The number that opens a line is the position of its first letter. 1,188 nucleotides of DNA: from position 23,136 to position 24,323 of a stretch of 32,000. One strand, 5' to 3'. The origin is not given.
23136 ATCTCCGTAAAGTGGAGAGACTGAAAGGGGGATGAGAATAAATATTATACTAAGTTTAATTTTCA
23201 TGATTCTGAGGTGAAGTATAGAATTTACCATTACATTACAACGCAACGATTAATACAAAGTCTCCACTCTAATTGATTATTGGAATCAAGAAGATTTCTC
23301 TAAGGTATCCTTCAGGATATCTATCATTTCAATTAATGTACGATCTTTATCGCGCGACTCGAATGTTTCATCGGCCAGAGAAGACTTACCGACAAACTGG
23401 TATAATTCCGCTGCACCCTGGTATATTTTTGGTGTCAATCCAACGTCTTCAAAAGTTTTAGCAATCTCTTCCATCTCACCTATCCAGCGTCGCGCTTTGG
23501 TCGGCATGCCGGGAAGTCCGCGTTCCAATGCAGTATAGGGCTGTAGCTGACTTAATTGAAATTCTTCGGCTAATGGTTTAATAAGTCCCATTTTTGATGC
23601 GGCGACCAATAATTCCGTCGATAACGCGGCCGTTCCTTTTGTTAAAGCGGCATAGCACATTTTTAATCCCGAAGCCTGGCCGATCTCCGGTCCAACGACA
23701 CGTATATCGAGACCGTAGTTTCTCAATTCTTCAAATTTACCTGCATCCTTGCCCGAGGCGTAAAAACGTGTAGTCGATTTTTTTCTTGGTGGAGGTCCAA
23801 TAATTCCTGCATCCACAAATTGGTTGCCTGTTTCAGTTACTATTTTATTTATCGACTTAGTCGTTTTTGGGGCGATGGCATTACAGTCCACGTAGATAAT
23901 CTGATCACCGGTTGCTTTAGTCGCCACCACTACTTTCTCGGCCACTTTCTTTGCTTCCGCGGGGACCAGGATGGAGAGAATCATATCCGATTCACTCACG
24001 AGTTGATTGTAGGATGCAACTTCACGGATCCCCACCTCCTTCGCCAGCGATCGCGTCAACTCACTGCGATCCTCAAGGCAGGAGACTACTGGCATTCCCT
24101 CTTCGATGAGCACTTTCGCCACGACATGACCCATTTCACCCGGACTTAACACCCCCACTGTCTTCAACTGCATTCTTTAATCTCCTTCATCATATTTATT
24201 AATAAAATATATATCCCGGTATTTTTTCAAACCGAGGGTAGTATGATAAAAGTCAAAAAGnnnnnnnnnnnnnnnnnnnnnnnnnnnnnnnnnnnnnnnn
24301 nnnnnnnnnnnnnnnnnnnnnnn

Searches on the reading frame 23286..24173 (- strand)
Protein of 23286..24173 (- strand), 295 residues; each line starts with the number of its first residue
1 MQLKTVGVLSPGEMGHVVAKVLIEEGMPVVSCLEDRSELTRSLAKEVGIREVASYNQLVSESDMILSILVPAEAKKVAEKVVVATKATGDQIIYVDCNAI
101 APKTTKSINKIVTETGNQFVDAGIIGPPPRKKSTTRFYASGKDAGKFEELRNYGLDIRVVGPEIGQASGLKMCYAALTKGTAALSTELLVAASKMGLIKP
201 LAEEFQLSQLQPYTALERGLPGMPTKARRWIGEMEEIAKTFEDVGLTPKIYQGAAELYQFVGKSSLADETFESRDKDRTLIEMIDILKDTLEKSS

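Call 7: search_protein_families(library=pfam, proteins=[window:23286-24173:-])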
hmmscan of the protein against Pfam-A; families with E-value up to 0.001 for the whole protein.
window:23286-24173:- (295 aa): 5 families
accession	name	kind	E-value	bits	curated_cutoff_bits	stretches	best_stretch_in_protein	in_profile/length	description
PF09130.16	DUF1932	-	1.2e-18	67.3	25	1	192-261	1-70/70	Domain of unknown function (DUF1932)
PF03446.21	NAD_binding_2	-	8.9e-12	45.7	21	1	6-144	2-140/161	NAD binding domain of 6-phosphogluconate dehydrogenase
PF03807.23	F420_oxidored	-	4.5e-06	27.6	21.6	1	5-85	1-80/94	NADP oxidoreductase coenzyme F420-dependent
PF07991.19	KARI_N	-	1.1e-05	25.5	20.6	1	2-95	3-94/165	Acetohydroxy acid isomeroreductase, NADPH-binding domain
PF02826.25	2-Hacid_dh_C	-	0.0002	21.3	25.1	1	4-73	37-102/178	D-isomer specific 2-hydroxyacid dehydrogenase, NAD binding domain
